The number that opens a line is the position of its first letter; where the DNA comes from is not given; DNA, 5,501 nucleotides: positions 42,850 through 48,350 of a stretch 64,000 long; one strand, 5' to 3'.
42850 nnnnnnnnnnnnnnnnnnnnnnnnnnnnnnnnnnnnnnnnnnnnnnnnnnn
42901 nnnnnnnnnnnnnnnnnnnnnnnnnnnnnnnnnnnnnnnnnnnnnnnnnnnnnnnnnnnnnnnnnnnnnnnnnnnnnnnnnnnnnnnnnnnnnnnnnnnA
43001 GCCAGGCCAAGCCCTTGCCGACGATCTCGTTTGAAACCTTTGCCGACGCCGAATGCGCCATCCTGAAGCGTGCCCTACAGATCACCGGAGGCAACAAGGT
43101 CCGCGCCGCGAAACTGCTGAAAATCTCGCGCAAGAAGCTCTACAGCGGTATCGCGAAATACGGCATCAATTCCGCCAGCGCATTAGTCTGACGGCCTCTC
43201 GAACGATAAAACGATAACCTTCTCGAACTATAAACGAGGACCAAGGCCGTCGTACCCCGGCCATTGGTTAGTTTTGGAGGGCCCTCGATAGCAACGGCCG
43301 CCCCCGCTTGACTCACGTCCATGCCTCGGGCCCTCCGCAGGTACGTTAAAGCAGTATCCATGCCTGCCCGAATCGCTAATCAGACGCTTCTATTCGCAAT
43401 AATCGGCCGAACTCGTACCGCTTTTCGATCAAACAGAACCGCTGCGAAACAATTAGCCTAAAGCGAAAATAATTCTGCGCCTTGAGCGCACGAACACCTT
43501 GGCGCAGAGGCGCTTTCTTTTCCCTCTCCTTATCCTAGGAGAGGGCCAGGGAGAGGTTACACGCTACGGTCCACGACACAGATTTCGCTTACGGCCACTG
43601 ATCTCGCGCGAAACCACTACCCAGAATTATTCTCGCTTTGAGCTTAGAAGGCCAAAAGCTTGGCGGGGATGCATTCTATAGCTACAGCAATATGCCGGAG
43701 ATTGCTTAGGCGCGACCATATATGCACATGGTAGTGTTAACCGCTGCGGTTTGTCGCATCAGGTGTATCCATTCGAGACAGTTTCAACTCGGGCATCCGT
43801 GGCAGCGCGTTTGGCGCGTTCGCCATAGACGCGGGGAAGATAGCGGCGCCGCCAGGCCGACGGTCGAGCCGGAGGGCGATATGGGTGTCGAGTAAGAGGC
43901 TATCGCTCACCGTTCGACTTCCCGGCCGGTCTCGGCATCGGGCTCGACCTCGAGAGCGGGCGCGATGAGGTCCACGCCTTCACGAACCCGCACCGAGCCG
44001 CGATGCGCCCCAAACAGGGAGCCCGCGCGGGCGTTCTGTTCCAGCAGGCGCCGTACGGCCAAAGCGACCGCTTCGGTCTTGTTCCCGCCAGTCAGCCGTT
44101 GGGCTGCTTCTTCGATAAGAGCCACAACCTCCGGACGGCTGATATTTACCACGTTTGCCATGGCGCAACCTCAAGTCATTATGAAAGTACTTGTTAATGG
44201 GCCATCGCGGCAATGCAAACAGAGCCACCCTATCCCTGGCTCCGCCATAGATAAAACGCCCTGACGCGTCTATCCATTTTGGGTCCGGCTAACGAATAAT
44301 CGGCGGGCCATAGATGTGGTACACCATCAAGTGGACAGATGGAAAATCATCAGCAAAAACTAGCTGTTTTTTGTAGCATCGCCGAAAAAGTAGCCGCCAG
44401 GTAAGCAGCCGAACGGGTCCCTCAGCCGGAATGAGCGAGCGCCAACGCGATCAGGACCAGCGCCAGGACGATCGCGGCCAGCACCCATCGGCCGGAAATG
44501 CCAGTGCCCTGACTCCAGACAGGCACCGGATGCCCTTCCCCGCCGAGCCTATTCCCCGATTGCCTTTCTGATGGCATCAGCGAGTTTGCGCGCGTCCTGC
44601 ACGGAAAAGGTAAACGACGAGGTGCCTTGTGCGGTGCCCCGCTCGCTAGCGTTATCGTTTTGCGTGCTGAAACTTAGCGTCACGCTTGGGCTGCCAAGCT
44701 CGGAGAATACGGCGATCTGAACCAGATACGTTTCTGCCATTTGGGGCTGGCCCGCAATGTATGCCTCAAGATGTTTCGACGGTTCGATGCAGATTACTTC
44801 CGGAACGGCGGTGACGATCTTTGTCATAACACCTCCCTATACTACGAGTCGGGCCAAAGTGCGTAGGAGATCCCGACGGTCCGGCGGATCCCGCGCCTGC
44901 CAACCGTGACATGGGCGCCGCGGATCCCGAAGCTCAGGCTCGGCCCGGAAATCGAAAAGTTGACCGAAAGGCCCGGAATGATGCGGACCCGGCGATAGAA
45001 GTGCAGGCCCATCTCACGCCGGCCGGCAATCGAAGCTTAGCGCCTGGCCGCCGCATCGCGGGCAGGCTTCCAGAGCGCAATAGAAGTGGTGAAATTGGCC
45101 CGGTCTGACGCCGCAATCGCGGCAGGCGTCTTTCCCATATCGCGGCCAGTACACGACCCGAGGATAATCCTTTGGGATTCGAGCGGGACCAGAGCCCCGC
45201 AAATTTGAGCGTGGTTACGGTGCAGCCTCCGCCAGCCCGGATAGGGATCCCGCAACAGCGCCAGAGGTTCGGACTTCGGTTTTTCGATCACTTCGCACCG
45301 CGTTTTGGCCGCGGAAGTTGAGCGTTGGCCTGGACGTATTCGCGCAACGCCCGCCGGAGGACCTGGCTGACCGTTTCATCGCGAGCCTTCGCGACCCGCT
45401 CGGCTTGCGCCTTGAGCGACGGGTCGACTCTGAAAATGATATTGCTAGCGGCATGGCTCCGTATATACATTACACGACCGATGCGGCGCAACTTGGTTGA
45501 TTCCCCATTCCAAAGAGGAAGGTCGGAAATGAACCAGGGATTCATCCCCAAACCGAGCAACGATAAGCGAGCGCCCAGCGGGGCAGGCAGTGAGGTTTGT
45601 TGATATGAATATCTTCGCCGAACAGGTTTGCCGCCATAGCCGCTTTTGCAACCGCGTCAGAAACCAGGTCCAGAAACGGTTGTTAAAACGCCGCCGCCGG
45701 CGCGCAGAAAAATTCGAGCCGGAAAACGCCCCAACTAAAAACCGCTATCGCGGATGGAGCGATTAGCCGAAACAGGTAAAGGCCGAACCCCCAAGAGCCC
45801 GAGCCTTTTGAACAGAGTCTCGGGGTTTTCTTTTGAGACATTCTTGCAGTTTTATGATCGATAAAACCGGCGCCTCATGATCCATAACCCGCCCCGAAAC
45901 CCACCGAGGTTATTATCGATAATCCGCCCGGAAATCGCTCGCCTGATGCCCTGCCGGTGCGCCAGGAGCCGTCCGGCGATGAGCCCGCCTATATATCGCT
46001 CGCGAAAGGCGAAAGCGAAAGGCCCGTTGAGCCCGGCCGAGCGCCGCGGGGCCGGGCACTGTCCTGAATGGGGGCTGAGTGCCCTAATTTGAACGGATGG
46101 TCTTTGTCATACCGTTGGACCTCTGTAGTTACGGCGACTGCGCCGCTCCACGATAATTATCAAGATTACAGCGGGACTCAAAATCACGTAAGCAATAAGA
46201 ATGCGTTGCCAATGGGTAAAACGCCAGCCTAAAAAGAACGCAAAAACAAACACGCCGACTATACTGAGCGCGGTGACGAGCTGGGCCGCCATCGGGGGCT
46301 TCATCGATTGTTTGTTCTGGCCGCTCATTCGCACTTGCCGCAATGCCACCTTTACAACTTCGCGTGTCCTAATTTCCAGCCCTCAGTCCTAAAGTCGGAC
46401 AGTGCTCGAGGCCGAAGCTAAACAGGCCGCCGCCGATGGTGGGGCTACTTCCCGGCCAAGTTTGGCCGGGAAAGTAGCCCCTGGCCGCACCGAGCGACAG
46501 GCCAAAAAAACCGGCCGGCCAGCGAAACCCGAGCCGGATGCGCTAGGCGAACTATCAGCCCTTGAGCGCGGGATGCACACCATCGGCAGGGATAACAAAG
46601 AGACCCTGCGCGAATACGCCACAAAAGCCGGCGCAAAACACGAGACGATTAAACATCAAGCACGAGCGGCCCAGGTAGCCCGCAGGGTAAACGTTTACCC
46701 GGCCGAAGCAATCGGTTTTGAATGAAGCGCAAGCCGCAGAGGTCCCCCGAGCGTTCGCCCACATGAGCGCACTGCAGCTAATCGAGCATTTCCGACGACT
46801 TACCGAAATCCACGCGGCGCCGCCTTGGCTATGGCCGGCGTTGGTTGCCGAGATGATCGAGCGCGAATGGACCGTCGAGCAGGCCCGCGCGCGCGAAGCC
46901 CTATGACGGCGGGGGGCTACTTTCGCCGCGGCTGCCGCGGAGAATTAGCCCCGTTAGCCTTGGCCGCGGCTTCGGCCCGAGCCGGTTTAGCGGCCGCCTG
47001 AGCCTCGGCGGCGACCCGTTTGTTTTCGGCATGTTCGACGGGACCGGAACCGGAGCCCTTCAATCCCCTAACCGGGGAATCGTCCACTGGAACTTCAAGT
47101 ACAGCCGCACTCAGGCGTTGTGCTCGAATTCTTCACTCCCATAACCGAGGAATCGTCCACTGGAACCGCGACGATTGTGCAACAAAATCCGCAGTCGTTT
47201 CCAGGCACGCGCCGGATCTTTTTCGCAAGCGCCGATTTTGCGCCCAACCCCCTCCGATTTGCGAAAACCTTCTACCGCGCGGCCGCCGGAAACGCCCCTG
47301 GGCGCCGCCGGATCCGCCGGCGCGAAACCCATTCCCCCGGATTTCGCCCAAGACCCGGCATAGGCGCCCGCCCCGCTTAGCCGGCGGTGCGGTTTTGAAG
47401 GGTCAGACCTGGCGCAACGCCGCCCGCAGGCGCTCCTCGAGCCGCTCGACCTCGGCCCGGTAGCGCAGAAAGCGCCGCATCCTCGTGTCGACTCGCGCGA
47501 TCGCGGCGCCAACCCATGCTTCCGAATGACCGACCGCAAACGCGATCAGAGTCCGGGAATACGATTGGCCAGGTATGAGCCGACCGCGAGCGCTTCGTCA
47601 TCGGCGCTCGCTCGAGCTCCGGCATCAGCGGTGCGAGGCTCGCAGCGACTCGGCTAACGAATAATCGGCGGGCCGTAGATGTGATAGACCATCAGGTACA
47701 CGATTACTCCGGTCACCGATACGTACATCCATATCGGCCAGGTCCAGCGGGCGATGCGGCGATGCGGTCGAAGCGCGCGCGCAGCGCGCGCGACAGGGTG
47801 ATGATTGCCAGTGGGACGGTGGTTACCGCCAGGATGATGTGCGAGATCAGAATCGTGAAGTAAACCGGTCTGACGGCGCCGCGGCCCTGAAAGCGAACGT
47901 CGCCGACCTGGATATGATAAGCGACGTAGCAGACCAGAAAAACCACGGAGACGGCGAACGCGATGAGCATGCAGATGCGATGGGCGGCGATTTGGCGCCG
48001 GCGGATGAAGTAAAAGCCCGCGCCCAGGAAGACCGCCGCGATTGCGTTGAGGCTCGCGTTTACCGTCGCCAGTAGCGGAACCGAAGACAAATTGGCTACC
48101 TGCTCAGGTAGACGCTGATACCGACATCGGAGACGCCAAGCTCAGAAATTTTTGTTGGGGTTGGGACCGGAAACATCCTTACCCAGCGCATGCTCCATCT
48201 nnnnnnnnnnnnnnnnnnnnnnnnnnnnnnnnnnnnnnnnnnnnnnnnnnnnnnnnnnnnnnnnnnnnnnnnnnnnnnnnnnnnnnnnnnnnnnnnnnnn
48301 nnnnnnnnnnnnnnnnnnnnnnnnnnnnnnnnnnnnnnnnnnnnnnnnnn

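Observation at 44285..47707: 55-bp direct repeats encoding the same protein C-terminus with only synonymous changes: footprint of an element integrated at the 3' end of the DUF420 gene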

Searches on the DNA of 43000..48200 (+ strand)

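Call 30: search_rna_families(source=window, start=43000, end=48200, threshold=evalue, max_evalue=1, show_alignments=3)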
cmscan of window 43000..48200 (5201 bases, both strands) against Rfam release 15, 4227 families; matches with E-value up to 1: 1.
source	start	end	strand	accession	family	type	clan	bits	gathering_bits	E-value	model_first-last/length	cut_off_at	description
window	46017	46098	+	RF01696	Chlorobi-1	Gene; sRNA;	-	16.9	50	0.56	1-67/67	no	Chlorobi-1 RNA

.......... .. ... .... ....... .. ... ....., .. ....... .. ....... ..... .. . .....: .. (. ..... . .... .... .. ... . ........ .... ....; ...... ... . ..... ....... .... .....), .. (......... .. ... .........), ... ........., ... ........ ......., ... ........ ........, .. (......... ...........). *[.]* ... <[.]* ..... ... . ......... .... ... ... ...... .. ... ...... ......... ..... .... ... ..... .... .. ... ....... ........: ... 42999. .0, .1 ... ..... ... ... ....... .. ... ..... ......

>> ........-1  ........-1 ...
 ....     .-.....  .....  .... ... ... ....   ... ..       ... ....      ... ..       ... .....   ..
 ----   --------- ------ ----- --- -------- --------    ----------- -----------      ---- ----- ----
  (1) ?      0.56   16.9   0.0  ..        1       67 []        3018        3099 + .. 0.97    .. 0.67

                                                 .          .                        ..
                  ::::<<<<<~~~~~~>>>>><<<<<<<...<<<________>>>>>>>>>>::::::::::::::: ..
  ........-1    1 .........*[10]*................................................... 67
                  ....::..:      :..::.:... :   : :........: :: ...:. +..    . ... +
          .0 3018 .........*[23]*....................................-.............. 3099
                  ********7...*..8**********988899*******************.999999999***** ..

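Call 56: search_dna_similar(query=window:44250-47720:+, collection=plasmids, mode=distant, max_rows=10)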
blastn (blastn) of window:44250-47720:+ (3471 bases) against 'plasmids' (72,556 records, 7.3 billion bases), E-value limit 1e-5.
No match.

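Call 57: search_dna_similar(query=window:44250-47720:+, collection=phages, mode=distant, max_rows=10)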
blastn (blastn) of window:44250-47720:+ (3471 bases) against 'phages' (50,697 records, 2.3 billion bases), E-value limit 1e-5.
No match.
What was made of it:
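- Tried and rejected: BLAST of the whole insert against phages and plasmids: no match (calls 56, 57).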

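Call 91: search_dna_similar(query=window:47058-47093:-, collection=plasmids, mode=distant, max_evalue=1, max_rows=15)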
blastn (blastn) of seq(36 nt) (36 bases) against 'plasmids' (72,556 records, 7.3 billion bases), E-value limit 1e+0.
No match.

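Call 92: search_dna_similar(query=window:47058-47093:-, collection=phages, mode=distant, max_evalue=1, max_rows=15)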
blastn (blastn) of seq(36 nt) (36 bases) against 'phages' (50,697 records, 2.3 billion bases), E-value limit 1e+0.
No match.

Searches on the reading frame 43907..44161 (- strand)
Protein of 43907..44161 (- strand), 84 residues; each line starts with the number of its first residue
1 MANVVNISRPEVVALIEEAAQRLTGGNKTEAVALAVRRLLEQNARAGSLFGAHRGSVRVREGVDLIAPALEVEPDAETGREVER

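Call 13: search_protein_families(library=pfam, max_evalue=0.1, proteins=[window:43907-44161:-])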
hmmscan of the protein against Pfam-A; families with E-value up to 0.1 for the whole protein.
window:43907-44161:- (84 aa): 2 families
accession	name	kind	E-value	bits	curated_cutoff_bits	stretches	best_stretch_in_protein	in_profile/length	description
PF07704.17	PSK_trans_fac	-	2.6e-05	25.5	28.3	1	5-45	3-42/82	Rv0623-like transcription factor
PF09957.15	VapB_antitoxin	-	0.00084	19.6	23.4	1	15-45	11-41/47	Bacterial antitoxin of type II TA system, VapB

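Call 16: find_encoding_contigs(protein=window:43907-44161:-, flank=10000, max_places=10)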
Protein window:43907-44161:- (84 aa): no gene with exactly this product is on record in the collection.
